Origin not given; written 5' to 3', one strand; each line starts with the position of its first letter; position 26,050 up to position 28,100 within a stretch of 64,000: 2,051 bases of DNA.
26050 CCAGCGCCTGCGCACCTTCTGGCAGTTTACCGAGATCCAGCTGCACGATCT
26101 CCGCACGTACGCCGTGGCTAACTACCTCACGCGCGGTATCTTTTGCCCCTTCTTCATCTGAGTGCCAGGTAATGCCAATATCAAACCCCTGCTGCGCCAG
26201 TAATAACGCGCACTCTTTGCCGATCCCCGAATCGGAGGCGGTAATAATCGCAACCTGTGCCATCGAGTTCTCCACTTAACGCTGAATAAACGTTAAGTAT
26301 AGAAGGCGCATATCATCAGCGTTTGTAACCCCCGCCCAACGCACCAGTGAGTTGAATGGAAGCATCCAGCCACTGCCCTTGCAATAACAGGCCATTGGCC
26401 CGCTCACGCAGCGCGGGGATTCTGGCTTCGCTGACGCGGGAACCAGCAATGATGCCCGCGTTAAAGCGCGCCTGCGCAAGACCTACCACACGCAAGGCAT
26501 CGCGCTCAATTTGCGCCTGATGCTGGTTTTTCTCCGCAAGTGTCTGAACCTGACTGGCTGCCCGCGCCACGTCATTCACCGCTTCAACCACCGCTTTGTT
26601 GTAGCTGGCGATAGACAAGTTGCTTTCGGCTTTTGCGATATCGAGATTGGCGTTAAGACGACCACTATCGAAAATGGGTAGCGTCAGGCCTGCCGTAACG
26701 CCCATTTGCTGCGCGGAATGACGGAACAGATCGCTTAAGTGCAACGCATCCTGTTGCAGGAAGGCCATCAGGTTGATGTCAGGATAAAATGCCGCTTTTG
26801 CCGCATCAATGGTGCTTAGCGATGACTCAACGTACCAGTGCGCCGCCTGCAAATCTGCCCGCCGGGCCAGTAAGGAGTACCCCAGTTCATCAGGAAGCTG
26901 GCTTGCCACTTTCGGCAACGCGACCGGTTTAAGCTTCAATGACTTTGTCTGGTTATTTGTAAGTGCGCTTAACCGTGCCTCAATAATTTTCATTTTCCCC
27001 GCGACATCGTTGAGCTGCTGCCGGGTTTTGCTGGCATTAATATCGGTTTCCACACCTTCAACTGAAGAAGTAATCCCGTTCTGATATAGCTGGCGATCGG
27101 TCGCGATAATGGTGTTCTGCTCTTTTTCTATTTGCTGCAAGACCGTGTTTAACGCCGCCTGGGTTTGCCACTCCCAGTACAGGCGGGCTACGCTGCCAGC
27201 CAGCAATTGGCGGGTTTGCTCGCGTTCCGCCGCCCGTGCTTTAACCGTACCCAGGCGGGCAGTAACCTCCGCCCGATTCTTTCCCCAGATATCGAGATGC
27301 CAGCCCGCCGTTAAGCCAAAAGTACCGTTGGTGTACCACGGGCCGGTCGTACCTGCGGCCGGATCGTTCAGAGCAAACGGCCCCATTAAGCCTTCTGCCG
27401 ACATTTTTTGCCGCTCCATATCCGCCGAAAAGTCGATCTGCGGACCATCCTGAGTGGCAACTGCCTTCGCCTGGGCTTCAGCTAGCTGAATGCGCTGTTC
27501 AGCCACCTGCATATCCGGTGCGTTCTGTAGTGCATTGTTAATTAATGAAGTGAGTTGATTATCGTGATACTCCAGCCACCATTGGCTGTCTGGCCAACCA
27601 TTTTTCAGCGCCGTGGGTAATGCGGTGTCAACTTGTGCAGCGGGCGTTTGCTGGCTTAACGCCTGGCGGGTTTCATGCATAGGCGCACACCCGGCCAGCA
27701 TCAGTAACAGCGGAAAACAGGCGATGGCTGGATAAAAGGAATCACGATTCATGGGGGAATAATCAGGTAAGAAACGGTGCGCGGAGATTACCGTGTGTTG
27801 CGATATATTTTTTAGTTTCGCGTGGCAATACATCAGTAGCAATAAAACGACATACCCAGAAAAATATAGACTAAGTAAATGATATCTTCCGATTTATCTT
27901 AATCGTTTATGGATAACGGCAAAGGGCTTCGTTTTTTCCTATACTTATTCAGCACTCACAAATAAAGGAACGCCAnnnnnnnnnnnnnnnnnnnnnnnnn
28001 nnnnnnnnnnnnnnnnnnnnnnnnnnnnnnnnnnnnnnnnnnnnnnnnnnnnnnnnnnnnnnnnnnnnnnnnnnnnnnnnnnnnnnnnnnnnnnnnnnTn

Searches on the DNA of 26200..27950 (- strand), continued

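Call 54: search_dna_similar(query=L008:296-376:+, collection=ecoli_genomes, mode=near, max_rows=40, rows=best)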
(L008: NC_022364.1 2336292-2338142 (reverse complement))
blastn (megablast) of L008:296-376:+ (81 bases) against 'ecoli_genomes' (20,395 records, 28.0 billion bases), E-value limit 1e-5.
Records with a match: 1516; places in all: 1516; records where one place covers at least 80% of the query: 1516.
Genomes with a match: 1516 of 5426; with a place that covers at least 80% of the query: 1516. Places per genome that has any: lowest 1, median 1, highest 1. On chromosomes: 1516 places; on plasmids: 0.
Best place of each record, by identity: >=99% 11; 95-99% 1500; 90-95% 5.
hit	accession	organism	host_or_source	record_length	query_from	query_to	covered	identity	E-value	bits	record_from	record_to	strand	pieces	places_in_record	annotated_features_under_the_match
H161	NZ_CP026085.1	Escherichia coli strain DH5alpha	-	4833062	1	81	100%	100.0%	6e-34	150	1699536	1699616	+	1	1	mdtQ: multidrug resistance outer membrane protein MdtQ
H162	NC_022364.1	Escherichia coli LY180 strain LY180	-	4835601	1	81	100%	100.0%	6e-34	150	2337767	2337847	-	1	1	mdtQ: multidrug resistance outer membrane protein MdtQ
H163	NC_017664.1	Escherichia coli W strain W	-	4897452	1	81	100%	100.0%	6e-34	150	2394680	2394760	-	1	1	mdtQ: multidrug resistance outer membrane protein MdtQ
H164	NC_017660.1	Escherichia coli KO11FL strain KO11FL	-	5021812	1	81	100%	100.0%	6e-34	150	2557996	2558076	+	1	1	mdtQ: multidrug resistance outer membrane protein MdtQ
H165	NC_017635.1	Escherichia coli W strain W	-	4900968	1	81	100%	100.0%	6e-34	150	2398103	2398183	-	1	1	mdtQ: multidrug resistance outer membrane protein MdtQ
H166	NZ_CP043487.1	Escherichia coli strain AQ15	missing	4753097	1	81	100%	100.0%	6e-34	150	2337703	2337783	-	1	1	mdtQ: multidrug resistance outer membrane protein MdtQ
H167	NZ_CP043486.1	Escherichia coli strain SL112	missing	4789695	1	81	100%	100.0%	6e-34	150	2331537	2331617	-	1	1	mdtQ: multidrug resistance outer membrane protein MdtQ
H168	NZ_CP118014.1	Escherichia coli strain B-766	Homo sapiens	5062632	1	81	100%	100.0%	6e-34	150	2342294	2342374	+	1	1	mdtQ: multidrug resistance outer membrane protein MdtQ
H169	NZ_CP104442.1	Escherichia coli strain HBUT-L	missing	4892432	1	81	100%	100.0%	6e-34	150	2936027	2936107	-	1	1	mdtQ: multidrug resistance outer membrane protein MdtQ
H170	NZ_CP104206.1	Escherichia coli strain hubt-sl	missing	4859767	1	81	100%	100.0%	6e-34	150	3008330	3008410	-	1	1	mdtQ: multidrug resistance outer membrane protein MdtQ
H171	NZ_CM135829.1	Escherichia coli strain DH5alpha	missing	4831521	1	81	100%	100.0%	6e-34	150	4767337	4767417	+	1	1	mdtQ: multidrug resistance outer membrane protein MdtQ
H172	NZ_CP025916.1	Escherichia coli strain 120899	Homo sapiens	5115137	1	81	100%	98.8%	3e-32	145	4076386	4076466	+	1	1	mdtQ: multidrug resistance outer membrane protein MdtQ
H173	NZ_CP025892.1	Escherichia coli strain 503025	Homo sapiens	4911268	1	81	100%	98.8%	3e-32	145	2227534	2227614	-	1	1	mdtQ: multidrug resistance outer membrane protein MdtQ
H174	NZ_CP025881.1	Escherichia coli strain 503440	Homo sapiens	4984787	1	81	100%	98.8%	3e-32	145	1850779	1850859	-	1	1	mdtQ: multidrug resistance outer membrane protein MdtQ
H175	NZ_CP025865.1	Escherichia coli strain 504211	Homo sapiens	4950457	1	81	100%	98.8%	3e-32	145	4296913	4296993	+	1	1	mdtQ: multidrug resistance outer membrane protein MdtQ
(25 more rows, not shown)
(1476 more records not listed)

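Call 60: get_annotated_region(hit=H12, flank=50)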
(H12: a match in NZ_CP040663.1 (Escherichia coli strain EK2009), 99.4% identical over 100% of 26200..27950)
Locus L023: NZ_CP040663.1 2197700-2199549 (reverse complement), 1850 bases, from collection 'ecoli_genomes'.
description: Escherichia coli strain EK2009 chromosome, complete genome
organism: Escherichia coli strain EK2009 (NCBI taxid 562)
replicon: chromosome; assembly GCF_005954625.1
host: chicken; source: missing; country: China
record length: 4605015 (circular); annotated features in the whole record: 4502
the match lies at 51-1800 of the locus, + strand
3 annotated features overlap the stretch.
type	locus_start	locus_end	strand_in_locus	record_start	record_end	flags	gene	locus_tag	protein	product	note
CDS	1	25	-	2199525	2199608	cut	yohP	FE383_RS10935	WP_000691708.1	small membrane protein YohP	-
CDS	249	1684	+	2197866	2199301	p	mdtQ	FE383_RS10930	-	multidrug resistance outer membrane protein MdtQ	frameshifted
CDS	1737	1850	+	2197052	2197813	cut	yohF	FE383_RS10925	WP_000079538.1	SDR family oxidoreductase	-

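Call 63: get_annotated_region(hit=H73, flank=1500)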
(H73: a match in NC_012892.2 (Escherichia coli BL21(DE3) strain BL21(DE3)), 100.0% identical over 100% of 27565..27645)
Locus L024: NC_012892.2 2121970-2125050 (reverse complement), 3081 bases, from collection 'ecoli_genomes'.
description: Escherichia coli BL21(DE3), complete sequence
organism: Escherichia coli BL21(DE3) strain BL21(DE3) (NCBI taxid 469008)
replicon: chromosome; assembly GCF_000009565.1
host: -; source: -; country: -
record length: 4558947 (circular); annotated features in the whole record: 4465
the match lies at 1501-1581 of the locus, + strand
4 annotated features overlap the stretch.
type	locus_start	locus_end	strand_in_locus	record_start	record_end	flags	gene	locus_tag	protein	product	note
CDS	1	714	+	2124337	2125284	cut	dusC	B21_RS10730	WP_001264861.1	tRNA dihydrouridine(16) synthase DusC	-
CDS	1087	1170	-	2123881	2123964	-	yohP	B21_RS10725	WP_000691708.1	small membrane protein YohP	-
CDS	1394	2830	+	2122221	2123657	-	mdtQ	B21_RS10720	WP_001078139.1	multidrug resistance outer membrane protein MdtQ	-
CDS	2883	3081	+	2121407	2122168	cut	yohF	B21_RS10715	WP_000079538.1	SDR family oxidoreductase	-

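Call 64: get_annotated_region(hit=H86, flank=1500)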
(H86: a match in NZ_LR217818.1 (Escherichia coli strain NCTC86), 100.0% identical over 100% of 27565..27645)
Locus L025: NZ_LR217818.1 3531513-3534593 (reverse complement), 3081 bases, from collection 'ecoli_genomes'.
description: Escherichia coli strain NCTC86 chromosome 1
organism: Escherichia coli strain NCTC86 (NCBI taxid 562)
replicon: chromosome; assembly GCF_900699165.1
host: not available: not collected; source: not available: not collected; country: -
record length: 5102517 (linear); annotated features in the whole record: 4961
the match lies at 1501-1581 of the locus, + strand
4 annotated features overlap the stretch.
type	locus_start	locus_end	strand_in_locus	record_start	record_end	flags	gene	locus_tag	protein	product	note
CDS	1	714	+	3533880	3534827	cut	dusC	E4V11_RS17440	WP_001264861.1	tRNA dihydrouridine(16) synthase DusC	-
CDS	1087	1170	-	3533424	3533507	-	yohP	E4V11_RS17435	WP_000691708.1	small membrane protein YohP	-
CDS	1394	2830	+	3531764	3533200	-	mdtQ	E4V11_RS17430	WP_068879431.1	multidrug resistance outer membrane protein MdtQ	-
CDS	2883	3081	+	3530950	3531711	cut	yohF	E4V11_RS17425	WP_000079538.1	SDR family oxidoreductase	-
